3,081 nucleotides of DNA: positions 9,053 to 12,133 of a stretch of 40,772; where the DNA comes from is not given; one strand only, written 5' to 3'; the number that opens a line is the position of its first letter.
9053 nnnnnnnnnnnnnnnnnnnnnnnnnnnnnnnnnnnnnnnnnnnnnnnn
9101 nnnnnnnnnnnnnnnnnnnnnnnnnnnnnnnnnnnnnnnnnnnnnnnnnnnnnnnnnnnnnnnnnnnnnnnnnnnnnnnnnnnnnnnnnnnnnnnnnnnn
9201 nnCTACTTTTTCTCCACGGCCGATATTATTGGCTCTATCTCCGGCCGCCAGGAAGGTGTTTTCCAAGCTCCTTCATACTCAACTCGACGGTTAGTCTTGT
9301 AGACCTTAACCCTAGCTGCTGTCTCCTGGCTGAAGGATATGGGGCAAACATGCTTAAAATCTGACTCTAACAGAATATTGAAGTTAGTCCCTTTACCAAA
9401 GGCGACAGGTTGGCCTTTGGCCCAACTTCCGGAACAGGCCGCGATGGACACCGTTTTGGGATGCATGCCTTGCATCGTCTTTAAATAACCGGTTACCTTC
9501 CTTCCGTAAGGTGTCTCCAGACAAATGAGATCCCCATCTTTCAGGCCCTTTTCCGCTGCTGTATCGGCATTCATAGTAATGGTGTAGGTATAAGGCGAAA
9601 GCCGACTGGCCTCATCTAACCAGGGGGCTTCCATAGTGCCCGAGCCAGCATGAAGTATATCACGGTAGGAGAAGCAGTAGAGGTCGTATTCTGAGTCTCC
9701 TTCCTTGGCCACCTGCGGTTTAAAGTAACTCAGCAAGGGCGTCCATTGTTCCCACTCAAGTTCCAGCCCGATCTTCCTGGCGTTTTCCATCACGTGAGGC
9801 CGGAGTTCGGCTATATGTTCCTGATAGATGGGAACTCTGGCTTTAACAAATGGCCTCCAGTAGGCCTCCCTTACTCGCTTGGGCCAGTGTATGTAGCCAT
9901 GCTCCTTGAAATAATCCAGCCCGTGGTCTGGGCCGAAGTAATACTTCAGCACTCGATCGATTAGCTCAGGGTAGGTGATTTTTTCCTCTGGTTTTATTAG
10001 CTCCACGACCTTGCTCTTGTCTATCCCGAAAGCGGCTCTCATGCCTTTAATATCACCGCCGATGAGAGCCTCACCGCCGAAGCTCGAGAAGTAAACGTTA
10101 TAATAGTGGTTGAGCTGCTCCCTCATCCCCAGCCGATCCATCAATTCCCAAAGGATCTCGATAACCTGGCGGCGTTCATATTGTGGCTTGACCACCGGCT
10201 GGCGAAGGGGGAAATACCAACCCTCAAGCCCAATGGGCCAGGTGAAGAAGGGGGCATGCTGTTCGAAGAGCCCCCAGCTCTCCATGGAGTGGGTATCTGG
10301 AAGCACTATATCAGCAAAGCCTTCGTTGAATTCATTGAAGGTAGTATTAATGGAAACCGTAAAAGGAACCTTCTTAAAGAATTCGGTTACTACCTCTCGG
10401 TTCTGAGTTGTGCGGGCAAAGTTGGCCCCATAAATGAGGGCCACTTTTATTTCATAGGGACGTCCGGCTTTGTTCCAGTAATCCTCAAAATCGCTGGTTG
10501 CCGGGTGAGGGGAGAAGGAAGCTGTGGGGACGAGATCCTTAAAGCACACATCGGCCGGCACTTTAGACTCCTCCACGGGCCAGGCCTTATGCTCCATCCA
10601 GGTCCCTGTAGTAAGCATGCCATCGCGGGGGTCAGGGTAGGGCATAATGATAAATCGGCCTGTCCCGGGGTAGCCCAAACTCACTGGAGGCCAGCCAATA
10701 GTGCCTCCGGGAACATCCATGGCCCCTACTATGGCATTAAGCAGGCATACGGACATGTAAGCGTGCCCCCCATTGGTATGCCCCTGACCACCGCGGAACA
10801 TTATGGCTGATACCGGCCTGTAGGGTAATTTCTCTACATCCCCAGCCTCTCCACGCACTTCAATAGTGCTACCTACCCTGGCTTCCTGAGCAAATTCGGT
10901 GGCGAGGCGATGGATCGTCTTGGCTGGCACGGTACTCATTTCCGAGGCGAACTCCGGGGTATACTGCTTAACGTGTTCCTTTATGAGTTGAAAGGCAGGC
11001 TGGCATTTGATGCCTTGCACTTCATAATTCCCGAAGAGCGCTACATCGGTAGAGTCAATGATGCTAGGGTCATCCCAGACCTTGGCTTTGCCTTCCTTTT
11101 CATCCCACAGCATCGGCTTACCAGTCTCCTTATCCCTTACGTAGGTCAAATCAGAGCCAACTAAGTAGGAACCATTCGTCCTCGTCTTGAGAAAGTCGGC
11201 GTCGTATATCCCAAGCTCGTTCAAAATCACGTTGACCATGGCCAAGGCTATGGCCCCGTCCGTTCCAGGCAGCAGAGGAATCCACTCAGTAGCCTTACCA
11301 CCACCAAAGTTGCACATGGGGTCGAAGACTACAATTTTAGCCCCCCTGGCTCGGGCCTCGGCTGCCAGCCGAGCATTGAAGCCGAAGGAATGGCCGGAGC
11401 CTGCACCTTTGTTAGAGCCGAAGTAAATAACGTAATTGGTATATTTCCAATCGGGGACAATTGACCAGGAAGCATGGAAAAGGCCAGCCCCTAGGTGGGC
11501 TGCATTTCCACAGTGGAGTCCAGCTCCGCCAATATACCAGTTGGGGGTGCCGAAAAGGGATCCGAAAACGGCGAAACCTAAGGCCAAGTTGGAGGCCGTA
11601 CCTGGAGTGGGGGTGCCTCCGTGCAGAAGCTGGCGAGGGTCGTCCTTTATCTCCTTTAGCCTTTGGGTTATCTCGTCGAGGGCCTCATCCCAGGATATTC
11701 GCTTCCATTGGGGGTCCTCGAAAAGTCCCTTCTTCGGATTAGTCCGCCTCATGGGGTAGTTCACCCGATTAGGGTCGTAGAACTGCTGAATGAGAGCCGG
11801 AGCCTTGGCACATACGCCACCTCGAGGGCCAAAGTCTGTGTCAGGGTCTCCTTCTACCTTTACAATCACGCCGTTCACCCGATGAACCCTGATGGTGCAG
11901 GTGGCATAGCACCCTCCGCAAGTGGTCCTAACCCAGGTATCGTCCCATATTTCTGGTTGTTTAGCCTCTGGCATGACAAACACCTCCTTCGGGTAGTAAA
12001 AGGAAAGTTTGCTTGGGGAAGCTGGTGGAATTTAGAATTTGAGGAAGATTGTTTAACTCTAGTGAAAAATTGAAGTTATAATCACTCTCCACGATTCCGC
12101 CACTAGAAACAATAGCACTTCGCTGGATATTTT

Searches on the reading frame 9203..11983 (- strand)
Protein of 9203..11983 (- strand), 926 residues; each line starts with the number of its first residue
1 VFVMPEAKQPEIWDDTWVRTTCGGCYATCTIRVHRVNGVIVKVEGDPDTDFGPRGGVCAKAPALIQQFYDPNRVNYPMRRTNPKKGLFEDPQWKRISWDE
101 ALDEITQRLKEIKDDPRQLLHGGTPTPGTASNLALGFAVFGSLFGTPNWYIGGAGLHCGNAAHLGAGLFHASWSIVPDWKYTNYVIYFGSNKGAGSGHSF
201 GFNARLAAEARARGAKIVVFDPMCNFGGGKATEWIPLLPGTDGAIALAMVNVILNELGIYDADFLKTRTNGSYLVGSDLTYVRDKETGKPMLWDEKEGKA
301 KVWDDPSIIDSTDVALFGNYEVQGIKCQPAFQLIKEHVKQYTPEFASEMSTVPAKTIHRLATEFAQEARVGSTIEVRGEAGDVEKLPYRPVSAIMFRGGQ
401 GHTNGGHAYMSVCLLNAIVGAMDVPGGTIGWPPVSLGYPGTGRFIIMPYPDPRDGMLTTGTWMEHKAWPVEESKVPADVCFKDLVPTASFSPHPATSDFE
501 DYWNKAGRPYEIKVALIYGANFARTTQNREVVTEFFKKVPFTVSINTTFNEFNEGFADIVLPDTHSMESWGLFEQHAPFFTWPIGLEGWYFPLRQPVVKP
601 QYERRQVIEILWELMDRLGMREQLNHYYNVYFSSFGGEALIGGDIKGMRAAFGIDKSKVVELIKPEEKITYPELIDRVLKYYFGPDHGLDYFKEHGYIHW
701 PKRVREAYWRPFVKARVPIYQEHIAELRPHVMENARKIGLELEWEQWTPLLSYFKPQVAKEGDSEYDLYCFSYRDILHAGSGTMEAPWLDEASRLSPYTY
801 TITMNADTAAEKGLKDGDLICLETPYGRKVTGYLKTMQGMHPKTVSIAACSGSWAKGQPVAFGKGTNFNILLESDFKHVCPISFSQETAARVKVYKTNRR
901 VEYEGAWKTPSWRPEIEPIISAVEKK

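Call 3: search_protein_families(library=pfam, proteins=[window:9203-11983:-])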
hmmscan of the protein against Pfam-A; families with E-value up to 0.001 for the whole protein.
window:9203-11983:- (926 aa): 3 families
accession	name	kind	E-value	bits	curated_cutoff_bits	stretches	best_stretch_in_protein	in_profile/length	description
PF00384.28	Molybdopterin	-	2.3e-25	89.8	24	1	73-616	1-352/353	Molybdopterin oxidoreductase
PF01568.27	Molydop_binding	-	6.6e-09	36.2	26.8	1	772-879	5-100/110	Molydopterin dinucleotide binding domain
PF04879.21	Molybdop_Fe4S4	-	2.6e-08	34.1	22.7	1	16-69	2-54/55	Molybdopterin oxidoreductase Fe4S4 domain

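Call 4: search_protein_families(library=ncbifam, proteins=[window:9203-11983:-])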
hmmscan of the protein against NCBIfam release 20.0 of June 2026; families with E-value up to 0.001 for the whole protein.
window:9203-11983:- (926 aa): 22 families
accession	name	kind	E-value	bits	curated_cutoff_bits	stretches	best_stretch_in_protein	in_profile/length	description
NF012032.0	PRK15488.1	equivalog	4.3e-53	180.4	694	4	16-271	42-283/759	thiosulfate reductase PhsA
NF041714.1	arsenate_red_ArrA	equivalog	1e-49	169.5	1600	2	16-265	49-292/848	arsenate respiratory reductase molybdopterin-containing subunit ArrA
TIGR03479.1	DMSO_red_II_alp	subfamily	7.7e-47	159.9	984.75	1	13-621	54-646/913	molybdopterin-dependent oxidoreductase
TIGR02166.1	dmsA_ynfE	subfamily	5e-38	130.7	777.7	2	17-366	44-356/794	DMSO/selenate family reductase complex A subunit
NF041783.2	mnquin_red_QrcB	equivalog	6.5e-34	117.1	440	2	18-257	53-281/695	menaquinone reductase molybdopterin-binding-like subunit QrcB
TIGR01591.1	Fdh-alpha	equivalog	3e-30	104.9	666.25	1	20-271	1-240/672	formate dehydrogenase subunit alpha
TIGR01553.1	formate-DH-alph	equivalog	3.7e-28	97.8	814.2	2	165-429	208-440/1009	formate dehydrogenase-N subunit alpha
NF011567.1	PRK14991.1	equivalog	3.4e-25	88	1750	2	144-268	245-373/1022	tetrathionate reductase subunit TtrA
NF041884.1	selenate_YnfF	exception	8.7e-23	80.1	1650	1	11-267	39-297/798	selenate/tellurate reductase subunit YnfF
NF011566.1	PRK14990.1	exception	8.5e-22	77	1600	1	14-267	55-317/814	dimethylsulfoxide reductase subunit A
NF041885.1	selenate_YnfE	exception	2.7e-21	75.1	1675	1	15-267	46-304/805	selenate/tellurate reductase subunit YnfE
NF041513.1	formate_DH_Act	exception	8.4e-19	66.9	1400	2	15-118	40-136/1067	formate dehydrogenase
TIGR00509.1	bisC_fam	subfamily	1.1e-18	66.8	1017.55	2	63-275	34-265/772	molybdopterin guanine dinucleotide-containing S/N-oxide reductase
NF042978.1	EthbenzDh_ebdA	equivalog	2e-18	65.6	2000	1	49-374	120-445/977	ethylbenzene dehydrogenase subunit alpha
NF047855.1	AssmNtatRedNasC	equivalog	6.8e-16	57.7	1100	1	8-282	11-276/708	assimilatory nitrate reductase catalytic subunit NasC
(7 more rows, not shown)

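Call 10: find_homologous_proteins(query=window:9203-11974:-)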
Query window:9203-11974:- (923 aa): 2854 proteins with E <= 0.001 among 8000 candidates; the best 120 are listed.
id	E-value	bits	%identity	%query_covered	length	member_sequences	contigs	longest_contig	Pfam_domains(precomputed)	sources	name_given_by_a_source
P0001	0.0e+0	2217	100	100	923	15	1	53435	PF00384.28,PF01568.28,PF04879.22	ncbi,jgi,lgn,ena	-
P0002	0.0e+0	1872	82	99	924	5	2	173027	PF00384.28,PF01568.28,PF04879.22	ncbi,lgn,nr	ncbi:MAG: molybdopterin-dependent oxidoreductase [Chloroflexota bacterium]|nr:molybdopterin-dependen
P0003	0.0e+0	1826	80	99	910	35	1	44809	PF00384.28,PF01568.28,PF04879.22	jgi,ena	-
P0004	0.0e+0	1823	80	98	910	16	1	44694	PF00384.28,PF01568.28,PF04879.22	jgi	jgi:molybdopterin-containing oxidoreductase family molybdopterin binding subunit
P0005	0.0e+0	1777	78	98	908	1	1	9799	PF00384.28,PF01568.28,PF04879.22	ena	-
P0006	0.0e+0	1738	76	99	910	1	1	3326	PF00384.28,PF01568.28,PF04879.22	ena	-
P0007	0.0e+0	1680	76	98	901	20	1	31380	PF00384.28,PF01568.28,PF04879.22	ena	-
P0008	0.0e+0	1653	73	98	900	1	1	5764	PF00384.28,PF01568.28,PF04879.22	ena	-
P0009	0.0e+0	1646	74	98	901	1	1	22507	PF00384.28,PF01568.28,PF04879.22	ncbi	-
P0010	0.0e+0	1644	73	98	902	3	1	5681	PF00384.28,PF01568.28,PF04879.22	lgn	-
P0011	0.0e+0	1642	73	98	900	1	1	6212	PF00384.28,PF01568.28,PF04879.22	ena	-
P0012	0.0e+0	1640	73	98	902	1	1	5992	PF00384.28,PF04879.22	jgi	-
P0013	0.0e+0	1615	71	98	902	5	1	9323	PF00384.28,PF01568.28,PF04879.22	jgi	-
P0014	0.0e+0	1586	72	97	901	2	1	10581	PF00384.28,PF01568.28,PF04879.22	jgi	jgi:anaerobic selenocysteine-containing dehydrogenase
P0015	0.0e+0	1581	71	97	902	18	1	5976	PF00384.28,PF01568.28,PF04879.22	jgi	jgi:anaerobic selenocysteine-containing dehydrogenase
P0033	0.0e+0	1477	66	98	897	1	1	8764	PF00384.28,PF01568.28,PF04879.22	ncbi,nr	ncbi:MAG: padB2 [Chloroflexi bacterium]|nr:padB2 [Chloroflexota bacterium]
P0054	0.0e+0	1037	51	97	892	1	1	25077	PF00384.28,PF01568.28,PF04879.22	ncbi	ncbi:MAG: molybdopterin-dependent oxidoreductase [Pseudomonadota bacterium]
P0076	5.9e-295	999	50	96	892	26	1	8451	PF00384.28,PF01568.28,PF04879.22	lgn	-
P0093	1.1e-291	988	48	97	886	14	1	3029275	PF00384.28,PF01568.28,PF04879.22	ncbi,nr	ncbi:MAG: molybdopterin-dependent oxidoreductase [Deltaproteobacteria bacterium]|nr:MAG: molybdopter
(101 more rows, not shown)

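Call 16: find_related_loci(query=A1, collection=genome_contigs, flank=10000)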
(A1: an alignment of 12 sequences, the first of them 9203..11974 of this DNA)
Query A1 (923 aa) in genome_contigs; peptide patterns used: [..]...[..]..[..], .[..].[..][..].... (x = any residue, [..] = any of these).
599 stretches matched a pattern (row limit reached: there are more); 584 encode a relative of the query (tblastn E <= 1e-3); the best 80 are kept; 79 distinct loci.
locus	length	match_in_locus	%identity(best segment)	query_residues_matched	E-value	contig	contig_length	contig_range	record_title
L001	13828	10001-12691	74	1-905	0e+0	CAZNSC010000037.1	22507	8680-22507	MAG TPA_asm: uncultured Dehalococcoidales bacterium isolate binchicken_co294_13 genome assembly, contig: NODE_2632_lengt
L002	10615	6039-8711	72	6-903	0e+0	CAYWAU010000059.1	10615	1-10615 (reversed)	MAG TPA_asm: uncultured Dehalococcoidaceae bacterium isolate binchicken_co100_127 genome assembly, contig: NODE_10043_le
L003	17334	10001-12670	69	6-903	0e+0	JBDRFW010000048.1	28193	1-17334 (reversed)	MAG: Chloroflexota bacterium isolate MEGAHIT-group-1.392 k141_100557, whole genome shotgun sequence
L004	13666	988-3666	69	7-907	0e+0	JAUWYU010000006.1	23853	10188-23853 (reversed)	MAG: Dehalococcoidia bacterium isolate CSMAG_2718 CSMAG_2718_k141_114443_length_23853_cov_11.3522, whole genome shotgun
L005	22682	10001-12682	69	6-907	0e+0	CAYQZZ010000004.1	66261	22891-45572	MAG TPA_asm: uncultured Dehalococcoidaceae bacterium isolate binchicken_co103_286 genome assembly, contig: NODE_288_leng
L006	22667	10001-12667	68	6-902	0e+0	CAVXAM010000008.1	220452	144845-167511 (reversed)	MAG: uncultured Chloroflexia bacterium isolate MFD04408.bin.2.186 genome assembly, contig: contig_69087, whole genome sh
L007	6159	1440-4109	69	6-903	0e+0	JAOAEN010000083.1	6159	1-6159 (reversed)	MAG: Dehalococcoidales bacterium isolate SKW260 NODE_83_length_6159_cov_1.970240, whole genome shotgun sequence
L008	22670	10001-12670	68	6-903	0e+0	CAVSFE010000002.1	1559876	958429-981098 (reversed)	MAG: uncultured Chloroflexia bacterium isolate MFD04408.bin.1.182 genome assembly, contig: contig_25101, whole genome sh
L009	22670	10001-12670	68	6-903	0e+0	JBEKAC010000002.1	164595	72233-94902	MAG: Dehalococcoidales bacterium isolate SPRUCE 103 SPRUCE_103_2, whole genome shotgun sequence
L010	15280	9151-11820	68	6-903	0e+0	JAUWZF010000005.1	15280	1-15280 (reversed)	MAG: Dehalococcoidales bacterium isolate CSMAG_2729 CSMAG_2729_k141_350300_length_15280_cov_8.3985, whole genome shotgun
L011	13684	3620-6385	91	1-923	0e+0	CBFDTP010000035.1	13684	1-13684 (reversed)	MAG TPA_asm: uncultured Dehalococcoidia bacterium isolate SRR6823440_metabat2_48 genome assembly, contig: ERZ650341.2682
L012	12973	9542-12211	68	6-903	0e+0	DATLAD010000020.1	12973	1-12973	MAG TPA_asm: Dehalococcoidales bacterium isolate SMAG_U14262 k141_4513638, whole genome shotgun sequence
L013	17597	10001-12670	67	6-903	0e+0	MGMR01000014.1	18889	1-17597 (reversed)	MAG: Chloroflexi bacterium RBG_13_51_18 RBG_13_scaffold_1380, whole genome shotgun sequence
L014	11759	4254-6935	67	6-907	0e+0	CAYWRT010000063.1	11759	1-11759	MAG TPA_asm: uncultured Dehalococcoidaceae bacterium isolate SRP214966_co4_508 genome assembly, contig: NODE_5710_length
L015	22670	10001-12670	67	6-903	0e+0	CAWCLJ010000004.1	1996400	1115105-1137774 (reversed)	MAG: uncultured Chloroflexia bacterium isolate MFD03726.bin.1.62 genome assembly, contig: contig_34126, whole genome sho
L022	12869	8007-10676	67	6-903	0e+0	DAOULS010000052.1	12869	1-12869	MAG TPA_asm: Dehalococcoidales bacterium isolate W31_49 k127_319636, whole genome shotgun sequence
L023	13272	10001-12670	67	6-903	0e+0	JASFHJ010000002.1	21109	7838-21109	MAG: Dehalococcoidia bacterium isolate D0608M20metaG_Bin_430 D0608M20metaG_FD_scaffold_115_c1, whole genome shotgun sequ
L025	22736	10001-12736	82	1-911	0e+0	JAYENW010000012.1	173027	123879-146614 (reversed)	MAG: Chloroflexota bacterium isolate MAG045 MAG045_12, whole genome shotgun sequence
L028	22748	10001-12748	71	1-920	0e+0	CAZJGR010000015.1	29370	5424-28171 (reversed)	MAG TPA_asm: uncultured Dehalococcoidaceae bacterium isolate binchicken_co376_99 genome assembly, contig: NODE_1306_leng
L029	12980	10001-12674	68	6-901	0e+0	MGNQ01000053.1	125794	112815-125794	MAG: Chloroflexi bacterium RBG_16_56_11 RBG_16_scaffold_770, whole genome shotgun sequence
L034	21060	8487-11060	51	4-893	0e+0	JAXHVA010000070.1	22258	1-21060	MAG: Thermodesulfobacteriota bacterium isolate MAG65_tar_biofilm MAG65_70, whole genome shotgun sequence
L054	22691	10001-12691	45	4-901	0e+0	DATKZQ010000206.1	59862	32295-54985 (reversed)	MAG TPA_asm: Desulfatiglandales bacterium isolate SMAG_U14249 k141_4942942, whole genome shotgun sequence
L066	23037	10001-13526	46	9-893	0e+0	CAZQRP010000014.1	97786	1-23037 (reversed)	MAG TPA_asm: uncultured Dehalococcoidales bacterium isolate binchicken_co178_251 genome assembly, contig: NODE_438_lengt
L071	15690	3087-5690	46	12-896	0e+0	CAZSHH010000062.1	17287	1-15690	MAG TPA_asm: uncultured Dehalococcoidales bacterium isolate SRP192927_co7_640 genome assembly, contig: NODE_6088_length_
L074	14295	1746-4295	45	14-894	0e+0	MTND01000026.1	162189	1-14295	MAG: Archaeoglobi archaeon JdFR-42 JGI24020J35080_1000036, whole genome shotgun sequence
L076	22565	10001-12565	43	4-894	0e+0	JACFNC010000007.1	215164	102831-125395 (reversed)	MAG: Rhodospirillales bacterium isolate BROCD014 NODE_58_length_215164_cov_26.596935, whole genome shotgun sequence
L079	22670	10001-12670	68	6-903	0e+0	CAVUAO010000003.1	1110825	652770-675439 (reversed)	MAG: uncultured Chloroflexia bacterium isolate MFD04408.bin.1.159 genome assembly, contig: contig_28241, whole genome sh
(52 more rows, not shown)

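Call 19: search_dna_similar(query=window:9203-11974:-, collection=plasmids, mode=protein, max_rows=15)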
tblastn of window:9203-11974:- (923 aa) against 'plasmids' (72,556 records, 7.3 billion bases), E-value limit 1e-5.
Records with a match: 425; places in all: 469; records where one place covers at least 80% of the query: 4.
Best place of each record, by identity: <60% 425.
By first word of the organism name: Escherichia 108; Sinorhizobium 52; Azospirillum 25; Ensifer 12; Agrobacterium 10; Klebsiella 9; Citrobacter 9; Clostridium 9; Paraburkholderia 8; Streptomyces 8; and 78 more.
By predicted mobility (MOB-suite, as given by PLSDB): non-mobilizable 245; conjugative 100; mobilizable 80.
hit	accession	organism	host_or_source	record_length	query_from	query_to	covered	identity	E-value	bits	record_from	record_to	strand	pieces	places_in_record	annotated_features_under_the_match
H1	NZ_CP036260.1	Sporomusa termitida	whole organism,intestinal contents of ...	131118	19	895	95%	29.7%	1e-79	291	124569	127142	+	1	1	molybdopterin-dependent oxidoreductase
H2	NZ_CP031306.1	Natronorubrum bangense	Cell culture,The Bange salt-alkaline ...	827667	4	891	96%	25.3%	2e-45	186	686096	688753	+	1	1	molybdopterin-dependent oxidoreductase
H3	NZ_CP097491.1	Pseudomonas sp. BYT-5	wastewater treatment tank,soil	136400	17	868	92%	23.3%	2e-18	99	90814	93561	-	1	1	tetrathionate reductase subunit A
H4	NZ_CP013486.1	Vibrio alginolyticus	seawater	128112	9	853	92%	22.9%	1e-18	100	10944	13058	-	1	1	DMSO/selenate family reductase complex A subunit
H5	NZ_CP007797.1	Azospirillum argentinense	Triticum aestivum L.,Root,wheat ...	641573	12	617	66%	29.6%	3e-41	173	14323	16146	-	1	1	molybdopterin oxidoreductase family protein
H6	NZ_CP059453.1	Azospirillum brasilense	Prokaryotes,soil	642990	12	617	66%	29.4%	2e-41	173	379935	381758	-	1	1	molybdopterin oxidoreductase family protein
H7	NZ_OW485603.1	Rhodovastum atsumiense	-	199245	15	703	75%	25.2%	1e-23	115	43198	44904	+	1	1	DMSO/selenate family reductase complex A subunit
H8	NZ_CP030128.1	Indioceanicola profundi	sediment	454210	17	616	65%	28.7%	8e-37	158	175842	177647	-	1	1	molybdopterin oxidoreductase family protein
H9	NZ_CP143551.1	Burkholderia multivorans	Homo sapiens,bronchoalveolar lavage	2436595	17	615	65%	27.6%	6e-36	155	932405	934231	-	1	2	none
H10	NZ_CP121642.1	Rhizobium sp. CC1099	Onobrychis viciifolia,cell culture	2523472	12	617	66%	27.3%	8e-39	165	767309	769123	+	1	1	none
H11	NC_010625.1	Paraburkholderia phymatum STM815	-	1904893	17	617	65%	27.4%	9e-40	168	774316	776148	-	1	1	record has no annotation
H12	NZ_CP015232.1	Tritonibacter mobilis F1926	cell culture,seawater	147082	19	697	74%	24.2%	1e-23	115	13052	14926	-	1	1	molybdopterin-dependent oxidoreductase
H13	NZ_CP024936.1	Paraburkholderia graminis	soil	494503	17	617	65%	27.3%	3e-40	169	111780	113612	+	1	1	molybdopterin oxidoreductase family protein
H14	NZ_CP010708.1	Phaeobacter inhibens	cell culture,algae aquaculture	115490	19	646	68%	26.1%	2e-32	144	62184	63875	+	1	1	molybdopterin-dependent oxidoreductase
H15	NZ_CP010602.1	Phaeobacter inhibens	cell culture,clam larvae aquaculture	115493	19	646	68%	26.1%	2e-32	144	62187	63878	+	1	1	molybdopterin-dependent oxidoreductase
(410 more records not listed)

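Call 23: find_homologous_proteins(query=L076:10001-12571:+)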
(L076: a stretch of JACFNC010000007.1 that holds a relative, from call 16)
Query L076:10001-12571:+ (857 aa): 2379 proteins with E <= 0.001 among 8000 candidates; the best 120 are listed.
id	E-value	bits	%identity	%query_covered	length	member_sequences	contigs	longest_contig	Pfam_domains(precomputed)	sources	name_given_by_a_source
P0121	0.0e+0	2034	100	100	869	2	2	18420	PF00384.28,PF01568.28,PF04879.22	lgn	-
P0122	0.0e+0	1684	80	99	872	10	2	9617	PF00384.28,PF01568.28,PF04879.22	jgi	jgi:anaerobic selenocysteine-containing dehydrogenase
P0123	0.0e+0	1663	80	99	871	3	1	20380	PF00384.28,PF01568.28,PF04879.22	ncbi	-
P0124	0.0e+0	1654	79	99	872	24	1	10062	PF00384.28,PF04879.22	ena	-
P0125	0.0e+0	1640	79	100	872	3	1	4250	PF00384.28,PF01568.28,PF04879.22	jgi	jgi:anaerobic selenocysteine-containing dehydrogenase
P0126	0.0e+0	1637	78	99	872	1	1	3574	PF00384.28,PF01568.28,PF04879.22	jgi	jgi:anaerobic selenocysteine-containing dehydrogenase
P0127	0.0e+0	1635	78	99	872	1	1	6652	PF00384.28,PF01568.28,PF04879.22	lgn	-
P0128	0.0e+0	1629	78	99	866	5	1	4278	PF00384.28,PF01568.28,PF04879.22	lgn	-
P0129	0.0e+0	1574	76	100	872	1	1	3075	PF00384.28,PF01568.28,PF04879.22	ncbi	-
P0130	0.0e+0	1542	73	99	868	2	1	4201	PF00384.28,PF04879.22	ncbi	-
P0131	0.0e+0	1530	73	100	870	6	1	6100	PF00384.28,PF04879.22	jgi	jgi:molybdopterin-containing oxidoreductase family molybdopterin binding subunit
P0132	0.0e+0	1496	72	100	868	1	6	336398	PF00384.28,PF04879.22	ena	-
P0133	0.0e+0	1494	72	99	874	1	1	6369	PF00384.28,PF01568.28,PF04879.22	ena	-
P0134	0.0e+0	1494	71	99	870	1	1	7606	PF00384.28,PF04879.22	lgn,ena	-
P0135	0.0e+0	1490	71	99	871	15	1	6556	PF00384.28,PF01568.28,PF04879.22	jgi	jgi:molybdopterin-containing oxidoreductase family molybdopterin binding subunit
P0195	0.0e+0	1454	70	99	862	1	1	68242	PF00384.28,PF01568.28,PF04879.22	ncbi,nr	ncbi:MAG: molybdenum enzyme, large subunit,related to phenylacetyl-CoA: acceptor oxidoreductase [Bet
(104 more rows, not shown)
